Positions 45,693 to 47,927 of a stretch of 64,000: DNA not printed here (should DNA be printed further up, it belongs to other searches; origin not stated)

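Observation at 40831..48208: Arn/Gtr-like lipid-carrier glycosylation operon for an N-formylated 4-amino-4,6-dideoxyhexose, with aroQ fused at its end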

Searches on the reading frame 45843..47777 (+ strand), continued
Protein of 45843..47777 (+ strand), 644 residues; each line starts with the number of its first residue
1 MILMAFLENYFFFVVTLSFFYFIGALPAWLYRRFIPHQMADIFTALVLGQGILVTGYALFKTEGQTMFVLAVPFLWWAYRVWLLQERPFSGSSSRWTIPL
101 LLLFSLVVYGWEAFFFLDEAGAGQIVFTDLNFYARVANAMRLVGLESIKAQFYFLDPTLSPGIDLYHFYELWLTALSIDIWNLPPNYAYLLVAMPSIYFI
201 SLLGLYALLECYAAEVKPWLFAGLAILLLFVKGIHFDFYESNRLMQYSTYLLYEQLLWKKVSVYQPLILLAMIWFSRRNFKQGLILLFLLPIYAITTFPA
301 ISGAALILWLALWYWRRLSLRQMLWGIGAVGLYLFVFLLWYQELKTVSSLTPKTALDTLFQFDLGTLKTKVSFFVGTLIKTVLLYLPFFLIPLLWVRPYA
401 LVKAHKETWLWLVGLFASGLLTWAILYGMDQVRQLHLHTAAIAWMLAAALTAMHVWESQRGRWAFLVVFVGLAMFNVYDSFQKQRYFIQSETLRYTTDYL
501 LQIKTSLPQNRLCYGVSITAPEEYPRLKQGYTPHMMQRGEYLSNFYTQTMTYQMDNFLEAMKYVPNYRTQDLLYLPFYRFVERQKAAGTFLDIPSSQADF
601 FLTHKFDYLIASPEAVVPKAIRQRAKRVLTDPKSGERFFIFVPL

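Call 47: fold_search(model_id=the predicted structure, library=pdb)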
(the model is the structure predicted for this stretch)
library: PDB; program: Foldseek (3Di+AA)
matches with E <= 10: 329; with E <= 0.001: 7
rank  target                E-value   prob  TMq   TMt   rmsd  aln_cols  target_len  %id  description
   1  9s6t_A                4.4e-06  1.00  0.44  0.56   8.8       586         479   11  Ternary cryo-EM structure of chicken ALG12 with Dol25-PP-GlcNAc2Man7, Dol25-P-Man, and Fab (released 2026-03-18)
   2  7zlh_A                4.3e-05  1.00  0.37  0.37  11.0       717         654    9  Cryo-EM structure of C-mannosyltransferase CeDPY19, in apo state, bound to CMT2-Fab and anti-Fab nanobody (released 2023-01-11)
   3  8if8_C                5.7e-05  1.00  0.43  0.45  13.6       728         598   11  Arabinosyltransferase AftA (released 2023-05-31)
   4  7zlg_A                1.2e-04  1.00  0.35  0.35  11.7       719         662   10  Cryo-EM structure of C-mannosyltransferase CeDPY19, in complex with acceptor peptide and bound to CMT2-Fab and anti-Fa (released 2023-01-11)
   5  8if8_B                1.6e-04  1.00  0.40  0.41  15.9       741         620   10  Arabinosyltransferase AftA (released 2023-05-31)
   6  7zli_A                1.9e-04  1.00  0.36  0.36  11.1       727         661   10  Cryo-EM structure of C-mannosyltransferase CeDPY19, in complex with Dol25-P-Man and bound to CMT2-Fab and anti-Fab nan (released 2023-01-11)
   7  3waj                  7.1e-04  1.00  0.30  0.26  16.4       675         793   11  Crystal structure of the Archaeoglobus fulgidus oligosaccharyltransferase (O29867_ARCFU) complex with Zn and sulfate (released 2013-10-30)
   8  6s7t_A                1.1e-03  1.00  0.33  0.31  15.0       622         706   12  Cryo-EM structure of human oligosaccharyltransferase complex OST-B (released 2019-12-18)
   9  5ogl_A                1.2e-03  1.00  0.40  0.37  10.5       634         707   13  Structure of bacterial oligosaccharyltransferase PglB in complex with an acceptor peptide and an lipid-linked oligosac (released 2017-10-25)
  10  6gxc_A                1.4e-03  1.00  0.35  0.33  12.3       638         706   13  Bacterial oligosaccharyltransferase PglB in complex with an inhibitory peptide and a reactive lipid-linked oligosaccha (released 2018-11-14)
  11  8pn9_A                2.4e-03  1.00  0.36  0.36  13.1       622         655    8  Structure of human oligosaccharyltransferase OST-A complex bound to NGI-1 (released 2024-05-08)
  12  9s6s_A                2.7e-03  1.00  0.36  0.41  11.1       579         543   13  Ternary cryo-EM structure of human ALG9 with Dol25-PP-GlcNAc2Man6, Dol25-P-Man and Fab (released 2026-03-18)
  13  5ezm                  3.0e-03  1.00  0.42  0.48  10.2       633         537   12  Crystal Structure of ArnT from Cupriavidus metallidurans in the apo state (released 2016-02-17)
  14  6s7o_A                3.2e-03  1.00  0.36  0.36  13.3       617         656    9  Cryo-EM structure of human oligosaccharyltransferase complex OST-A (released 2019-12-18)
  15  9n9j_I                7.9e-03  1.00  0.37  0.35  12.8       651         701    9  Structure of a GRP94 folding intermediate engaged with a CCDC134- and FKBP11-bound secretory translocon (released 2025-11-19)
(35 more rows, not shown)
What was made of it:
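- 45843..47777 (+): 644-aa multi-pass membrane protein with a C-terminal alpha/beta domain. It belongs to an unannotated GT-C-fold family and is the predicted periplasmic transferase. Foldseek top 15 are all GT-C at probability 1.00 (call 47).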

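Call 53: find_related_loci(query=A4, collection=genome_contigs, flank=10000)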
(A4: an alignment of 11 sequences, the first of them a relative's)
Query A4 (664 aa) in genome_contigs; peptide patterns used: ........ (x = any residue, [..] = any of these).
45 stretches matched a pattern; 42 encode a relative of the query (tblastn E <= 1e-3); 41 distinct loci.
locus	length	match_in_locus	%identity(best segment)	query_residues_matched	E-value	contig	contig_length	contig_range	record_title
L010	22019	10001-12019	32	2-664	8e-72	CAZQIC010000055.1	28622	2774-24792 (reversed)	MAG TPA_asm: uncultured Bacteroidia bacterium isolate SRP128246_co1_439 genome assembly, contig: NODE_2817_length_28622_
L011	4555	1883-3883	28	3-663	5e-68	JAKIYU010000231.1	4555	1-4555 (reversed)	MAG: Bacteroidetes bacterium isolate UR.bin227 UR_contig_66931, whole genome shotgun sequence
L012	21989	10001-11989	27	2-664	2e-60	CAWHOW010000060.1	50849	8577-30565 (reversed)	MAG: uncultured Bacteroidetes bacterium isolate MFD04780.bin.1.106 genome assembly, contig: contig_70343, whole genome s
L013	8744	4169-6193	28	2-664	7e-57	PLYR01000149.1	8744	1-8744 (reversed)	MAG: Bacteroidetes bacterium isolate palsa_965 73.20120700_P3D.249_contig_226489, whole genome shotgun sequence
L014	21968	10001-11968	28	5-664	4e-54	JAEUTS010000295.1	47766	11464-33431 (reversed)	MAG: Bacteroidia bacterium isolate new MAG-335 k141_1758841, whole genome shotgun sequence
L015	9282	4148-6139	25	1-661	1e-49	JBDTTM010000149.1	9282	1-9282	MAG: Bacteroidota bacterium isolate cluster3_bin.296 NODE_35033_length_9282_cov_8.769481, whole genome shotgun sequence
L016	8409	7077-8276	31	2-399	2e-51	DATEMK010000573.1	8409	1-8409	MAG TPA_asm: Bacteroidia bacterium isolate SMAG_U8940 k141_393047, whole genome shotgun sequence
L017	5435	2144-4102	28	1-664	1e-39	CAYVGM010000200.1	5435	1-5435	MAG TPA_asm: uncultured Chitinophagales bacterium isolate SRP189682_co1_277 genome assembly, contig: NODE_43206_length_5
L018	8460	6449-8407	28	1-664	2e-39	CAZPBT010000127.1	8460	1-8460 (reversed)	MAG TPA_asm: uncultured Chitinophagales bacterium isolate SRP173033_co3_143 genome assembly, contig: NODE_11972_length_8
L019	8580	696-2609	29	20-664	5e-35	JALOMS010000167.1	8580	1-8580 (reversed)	MAG: Thermoflexibacter sp. isolate Prado057 scaffold_18337, whole genome shotgun sequence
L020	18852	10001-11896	26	13-664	9e-34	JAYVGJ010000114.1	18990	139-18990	MAG: Raineyaceae bacterium isolate GL46_Up_concoct_182 GL46_Up_concoct_182_113, whole genome shotgun sequence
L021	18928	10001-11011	34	4-342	3e-33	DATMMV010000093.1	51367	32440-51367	MAG TPA_asm: Bacteroidia bacterium isolate SMAG_U12833 k141_2997207, whole genome shotgun sequence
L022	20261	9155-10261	32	1-375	7e-33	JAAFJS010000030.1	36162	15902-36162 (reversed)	MAG: Cytophagales bacterium isolate bin4.concoct.b16b17b19.039 WN_Cytophagales_4_scaffold_30, whole genome shotgun seque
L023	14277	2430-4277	25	2-664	5e-31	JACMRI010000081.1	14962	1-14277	MAG: Bacteroidia bacterium isolate LF-bin-500 FL-bin-500-contig-k141_843162, whole genome shotgun sequence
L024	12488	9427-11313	24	5-664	5e-30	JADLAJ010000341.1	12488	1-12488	MAG: Chitinophagales bacterium isolate SJ124 c_000001558309, whole genome shotgun sequence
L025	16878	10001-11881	25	14-664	4e-27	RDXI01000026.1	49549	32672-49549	MAG: Bacteroidetes bacterium isolate PH2015_13D_43_10 PH2015_13D_scaffold_91, whole genome shotgun sequence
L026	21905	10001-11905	25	14-664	1e-22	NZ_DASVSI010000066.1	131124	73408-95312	MAG: Hymenobacter sp. isolate SMAG_U3258 k141_106300, whole genome shotgun sequence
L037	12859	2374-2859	33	12-187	6e-10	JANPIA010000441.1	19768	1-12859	MAG: Segetibacter sp. isolate VAR_62_metabat.48 VAR_62_k141_1174519, whole genome shotgun sequence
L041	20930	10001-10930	26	29-352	2e-8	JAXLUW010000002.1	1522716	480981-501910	MAG: Cytophagales bacterium isolate STL-BAC40 C1.163.fa-2, whole genome shotgun sequence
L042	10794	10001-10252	35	136-229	1e-7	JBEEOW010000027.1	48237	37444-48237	MAG: Bacteroidota bacterium isolate dobsoncreek_2019_sw_WHONDRS-S19S_0087_A_bin.37 scaffold_0000052, whole genome shotgu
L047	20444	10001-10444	30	515-664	8e-9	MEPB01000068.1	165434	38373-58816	MAG: Bacteroidetes bacterium RIFCSPLOWO2_12_FULL_35_15 rifcsplowo2_12_scaffold_34, whole genome shotgun sequence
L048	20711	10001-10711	24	38-277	7e-6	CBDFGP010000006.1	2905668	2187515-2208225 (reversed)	MAG: Hymenobacter sp. isolate 0e7d811c-7abb-4909-ace6-e0e12610e887 genome assembly, contig: contig_6, whole genome shotg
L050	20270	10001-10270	31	116-215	2e-4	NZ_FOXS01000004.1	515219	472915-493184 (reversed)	Hymenobacter arizonensis strain OR362-8,ATCC BAA-1266,JCM 13504, whole genome shotgun sequence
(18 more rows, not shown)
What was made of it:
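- Tried and rejected: A motif-restricted alignment, A4, worked (call 53).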

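Call 60: search_protein_families(library=pfam, proteins=[L042:7623-8504:+, L037:315-1190:+, L041:6173-6892:+, L041:4626-5207:+, L041:8868-9845:+, L041:11827-13476:+, L037:4359-5690:+, L042:5346-6698:+, L001:6266-7036:+, L041:4235-4624:+], max_evalue=0.001)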
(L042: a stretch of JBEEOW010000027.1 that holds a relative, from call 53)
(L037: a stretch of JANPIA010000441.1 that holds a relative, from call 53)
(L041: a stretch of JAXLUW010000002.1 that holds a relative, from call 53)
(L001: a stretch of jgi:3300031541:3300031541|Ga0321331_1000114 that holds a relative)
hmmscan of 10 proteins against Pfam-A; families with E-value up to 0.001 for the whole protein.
L042:7623-8504:+ (293 aa): 2 families
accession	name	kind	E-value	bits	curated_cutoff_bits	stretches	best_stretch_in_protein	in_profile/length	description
PF00551.24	Formyl_trans_N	-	4.7e-13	49.7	26.1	1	86-147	99-160/181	Formyl transferase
PF02911.23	Formyl_trans_C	-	2.2e-11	44.2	21.1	1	195-288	4-95/100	Formyl transferase, C-terminal domain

L037:315-1190:+ (291 aa): 2 families
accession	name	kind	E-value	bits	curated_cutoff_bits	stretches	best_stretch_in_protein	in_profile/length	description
PF00551.24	Formyl_trans_N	-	5.3e-15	56.1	26.1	1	87-153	103-169/181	Formyl transferase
PF02911.23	Formyl_trans_C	-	4.7e-13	49.6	21.1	1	191-270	4-81/100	Formyl transferase, C-terminal domain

L041:6173-6892:+ (239 aa): 4 families
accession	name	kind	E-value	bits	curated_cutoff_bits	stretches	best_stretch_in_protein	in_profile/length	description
PF00583.31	Acetyltransf_1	-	1.4e-09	38.6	20.7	1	145-224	32-114/116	Acetyltransferase (GNAT) family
PF13673.13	Acetyltransf_10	-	3.3e-07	30.8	23.6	1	132-227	18-108/128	Acetyltransferase (GNAT) domain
PF13508.13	Acetyltransf_7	-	1.5e-06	28.9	27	1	151-227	8-83/84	Acetyltransferase (GNAT) domain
PF08445.16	FR47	-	0.0004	20.8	22.1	1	170-228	22-79/86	FR47-like protein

L041:4626-5207:+ (193 aa): 1 family
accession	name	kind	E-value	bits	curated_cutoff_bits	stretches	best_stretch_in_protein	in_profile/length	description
PF04079.22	SMC_ScpB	-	3.1e-51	173.6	27.4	1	7-169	2-158/160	Segregation and condensation complex subunit ScpB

L041:8868-9845:+ (325 aa): 1 family
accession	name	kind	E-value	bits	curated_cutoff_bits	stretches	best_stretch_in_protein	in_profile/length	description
PF18962.6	Por_Secre_tail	-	3.9e-07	30.7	27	1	260-324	1-75/75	Secretion system C-terminal sorting domain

L041:11827-13476:+ (549 aa): 1 family
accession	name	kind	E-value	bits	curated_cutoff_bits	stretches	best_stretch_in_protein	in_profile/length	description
PF13231.12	PMT_2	-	1.3e-05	26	26.1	1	173-296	18-140/160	Dolichyl-phosphate-mannose-protein mannosyltransferase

L037:4359-5690:+ (443 aa): 0 families

L042:5346-6698:+ (450 aa): 0 families

L001:6266-7036:+ (256 aa): 0 families

L041:4235-4624:+ (129 aa): 1 family
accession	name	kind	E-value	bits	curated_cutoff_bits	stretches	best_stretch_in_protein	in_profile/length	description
PF01258.23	zf-dskA_traR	-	9.1e-07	29.2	24.9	1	94-123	1-30/36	Prokaryotic dksA/traR C4-type zinc finger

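Call 78: list_cluster_members(proteins=[P0001, P0002, P0005, P0007, P0008, P0009, P0011, P0014, P0016, P0019])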
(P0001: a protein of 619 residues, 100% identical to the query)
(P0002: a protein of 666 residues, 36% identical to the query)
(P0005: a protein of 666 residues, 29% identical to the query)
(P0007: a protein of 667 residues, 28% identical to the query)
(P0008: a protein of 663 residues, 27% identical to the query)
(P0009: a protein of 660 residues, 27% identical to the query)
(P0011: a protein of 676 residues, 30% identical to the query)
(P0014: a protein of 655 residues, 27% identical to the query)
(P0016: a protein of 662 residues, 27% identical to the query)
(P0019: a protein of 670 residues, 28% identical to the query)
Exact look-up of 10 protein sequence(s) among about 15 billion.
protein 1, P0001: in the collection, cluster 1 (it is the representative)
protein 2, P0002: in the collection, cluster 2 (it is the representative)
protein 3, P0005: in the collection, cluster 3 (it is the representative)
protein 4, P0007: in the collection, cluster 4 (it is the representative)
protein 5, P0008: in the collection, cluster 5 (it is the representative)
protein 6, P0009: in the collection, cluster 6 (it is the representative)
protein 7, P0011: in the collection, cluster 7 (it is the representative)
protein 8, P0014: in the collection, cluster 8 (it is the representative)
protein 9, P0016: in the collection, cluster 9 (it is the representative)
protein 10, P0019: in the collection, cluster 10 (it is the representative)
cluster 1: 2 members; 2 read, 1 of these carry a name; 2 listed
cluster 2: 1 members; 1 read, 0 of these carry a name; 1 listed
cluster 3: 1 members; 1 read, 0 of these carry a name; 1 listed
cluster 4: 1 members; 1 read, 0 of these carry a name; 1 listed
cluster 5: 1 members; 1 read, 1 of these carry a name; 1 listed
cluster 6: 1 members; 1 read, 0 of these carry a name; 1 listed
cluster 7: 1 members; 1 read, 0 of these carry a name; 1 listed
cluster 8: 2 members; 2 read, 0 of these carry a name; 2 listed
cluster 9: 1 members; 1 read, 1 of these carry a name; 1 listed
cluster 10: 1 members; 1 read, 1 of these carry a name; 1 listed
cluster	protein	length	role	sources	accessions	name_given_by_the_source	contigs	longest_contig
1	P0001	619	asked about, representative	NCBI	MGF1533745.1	MAG: hypothetical protein ACFCUI_08575 [Bernardetiaceae bacterium]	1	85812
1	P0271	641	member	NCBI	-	-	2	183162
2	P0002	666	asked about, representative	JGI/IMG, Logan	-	-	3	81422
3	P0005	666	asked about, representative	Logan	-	-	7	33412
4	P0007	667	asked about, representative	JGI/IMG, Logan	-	-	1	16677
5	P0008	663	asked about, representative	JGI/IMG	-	hypothetical protein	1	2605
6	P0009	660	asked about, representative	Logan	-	-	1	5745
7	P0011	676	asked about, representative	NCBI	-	-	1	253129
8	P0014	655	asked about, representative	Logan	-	-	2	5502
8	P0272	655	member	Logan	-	-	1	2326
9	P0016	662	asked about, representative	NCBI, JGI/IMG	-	hypothetical protein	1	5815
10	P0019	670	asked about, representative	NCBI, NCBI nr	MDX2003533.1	MAG: hypothetical protein SFW35_13945 [Chitinophagales bacterium] | hypothetical protein [Chitinophagales bacterium]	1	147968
